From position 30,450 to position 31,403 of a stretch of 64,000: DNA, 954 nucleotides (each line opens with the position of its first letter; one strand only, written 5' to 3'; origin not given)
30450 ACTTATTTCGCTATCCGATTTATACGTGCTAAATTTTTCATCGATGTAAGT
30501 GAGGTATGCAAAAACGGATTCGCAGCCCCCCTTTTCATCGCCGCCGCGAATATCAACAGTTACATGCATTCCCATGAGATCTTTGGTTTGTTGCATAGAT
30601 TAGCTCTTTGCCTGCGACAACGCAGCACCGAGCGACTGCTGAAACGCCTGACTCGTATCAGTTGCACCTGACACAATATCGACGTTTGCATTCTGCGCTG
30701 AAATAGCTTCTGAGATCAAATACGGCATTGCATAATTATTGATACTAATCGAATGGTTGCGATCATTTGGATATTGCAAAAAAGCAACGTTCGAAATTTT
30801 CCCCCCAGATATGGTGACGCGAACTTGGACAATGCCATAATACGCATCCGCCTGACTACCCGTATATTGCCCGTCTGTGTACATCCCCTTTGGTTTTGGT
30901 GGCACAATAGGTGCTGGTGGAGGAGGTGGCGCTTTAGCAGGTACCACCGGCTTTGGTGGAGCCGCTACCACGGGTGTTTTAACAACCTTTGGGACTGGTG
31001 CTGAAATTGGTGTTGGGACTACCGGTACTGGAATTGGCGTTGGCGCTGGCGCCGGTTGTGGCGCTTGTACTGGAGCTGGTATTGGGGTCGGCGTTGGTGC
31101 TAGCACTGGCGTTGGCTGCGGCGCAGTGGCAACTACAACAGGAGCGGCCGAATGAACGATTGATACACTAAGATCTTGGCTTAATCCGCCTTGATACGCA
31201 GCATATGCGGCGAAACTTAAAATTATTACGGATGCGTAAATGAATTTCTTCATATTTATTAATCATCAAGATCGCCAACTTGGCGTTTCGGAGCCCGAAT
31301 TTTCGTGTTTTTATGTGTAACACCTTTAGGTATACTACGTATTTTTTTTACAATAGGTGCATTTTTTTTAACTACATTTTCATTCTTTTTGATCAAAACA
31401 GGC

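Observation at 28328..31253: Three-gene flavinylation module: secreted FMN-binding protein, ApbE flavin transferase and membrane FNR-like oxidoreductase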

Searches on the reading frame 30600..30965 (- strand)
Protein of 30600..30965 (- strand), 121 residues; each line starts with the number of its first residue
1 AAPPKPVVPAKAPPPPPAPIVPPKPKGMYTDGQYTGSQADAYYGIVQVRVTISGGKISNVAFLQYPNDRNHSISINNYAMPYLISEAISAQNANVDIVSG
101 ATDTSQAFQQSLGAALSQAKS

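Call 59: search_solved_structures(query=window:30600-30965:-, max_evalue=10, show_alignments=2)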
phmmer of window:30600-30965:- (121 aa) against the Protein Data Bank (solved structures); distinct sequences matched with E-value up to 10: 4.
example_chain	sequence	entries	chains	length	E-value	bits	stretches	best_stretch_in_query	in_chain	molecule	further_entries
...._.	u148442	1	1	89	1.7e-13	53.7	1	34-119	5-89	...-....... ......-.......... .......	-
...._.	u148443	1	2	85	0.00047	23.3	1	39-119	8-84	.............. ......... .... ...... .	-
3o6u_A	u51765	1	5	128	0.016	18.4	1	80-117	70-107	uncharacterized protein CPE2226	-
2kxy_A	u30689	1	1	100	0.17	15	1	46-109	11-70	Uncharacterized protein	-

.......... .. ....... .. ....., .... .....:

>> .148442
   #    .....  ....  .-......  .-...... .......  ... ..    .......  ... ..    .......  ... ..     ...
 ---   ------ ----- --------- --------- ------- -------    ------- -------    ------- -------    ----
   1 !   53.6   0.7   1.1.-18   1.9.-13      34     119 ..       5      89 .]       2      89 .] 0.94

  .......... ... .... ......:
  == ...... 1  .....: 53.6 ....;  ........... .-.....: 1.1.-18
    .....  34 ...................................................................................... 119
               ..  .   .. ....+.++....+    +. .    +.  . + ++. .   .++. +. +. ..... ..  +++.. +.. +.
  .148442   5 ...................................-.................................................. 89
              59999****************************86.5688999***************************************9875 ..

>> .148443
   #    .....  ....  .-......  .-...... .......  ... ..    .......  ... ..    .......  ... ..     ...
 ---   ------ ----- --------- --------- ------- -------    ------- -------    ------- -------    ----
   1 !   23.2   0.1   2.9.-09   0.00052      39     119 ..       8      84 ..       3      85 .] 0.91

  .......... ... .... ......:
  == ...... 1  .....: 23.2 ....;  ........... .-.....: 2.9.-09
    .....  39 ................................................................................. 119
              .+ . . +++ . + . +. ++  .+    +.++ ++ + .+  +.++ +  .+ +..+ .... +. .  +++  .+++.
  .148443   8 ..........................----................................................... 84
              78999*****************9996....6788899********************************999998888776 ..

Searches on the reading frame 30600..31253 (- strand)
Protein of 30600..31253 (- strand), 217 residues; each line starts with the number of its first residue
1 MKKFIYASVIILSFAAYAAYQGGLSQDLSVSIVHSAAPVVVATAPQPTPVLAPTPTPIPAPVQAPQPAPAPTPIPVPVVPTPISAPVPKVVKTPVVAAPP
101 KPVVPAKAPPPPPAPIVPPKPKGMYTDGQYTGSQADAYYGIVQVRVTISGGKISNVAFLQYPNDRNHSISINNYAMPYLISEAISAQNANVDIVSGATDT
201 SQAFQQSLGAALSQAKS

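Call 3: search_protein_families(library=pfam, proteins=[window:30600-31253:-], max_evalue=0.01)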
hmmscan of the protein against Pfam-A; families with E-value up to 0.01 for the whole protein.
window:30600-31253:- (217 aa): 1 family
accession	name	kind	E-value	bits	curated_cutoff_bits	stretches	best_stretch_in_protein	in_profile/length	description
PF04205.19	FMN_bind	-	6.4e-08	33.6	22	1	138-212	2-76/77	FMN-binding domain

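Call 4: search_protein_families(library=ncbifam, proteins=[window:30600-31253:-], max_evalue=0.01)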
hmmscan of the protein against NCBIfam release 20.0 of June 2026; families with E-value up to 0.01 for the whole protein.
window:30600-31253:- (217 aa): 0 families
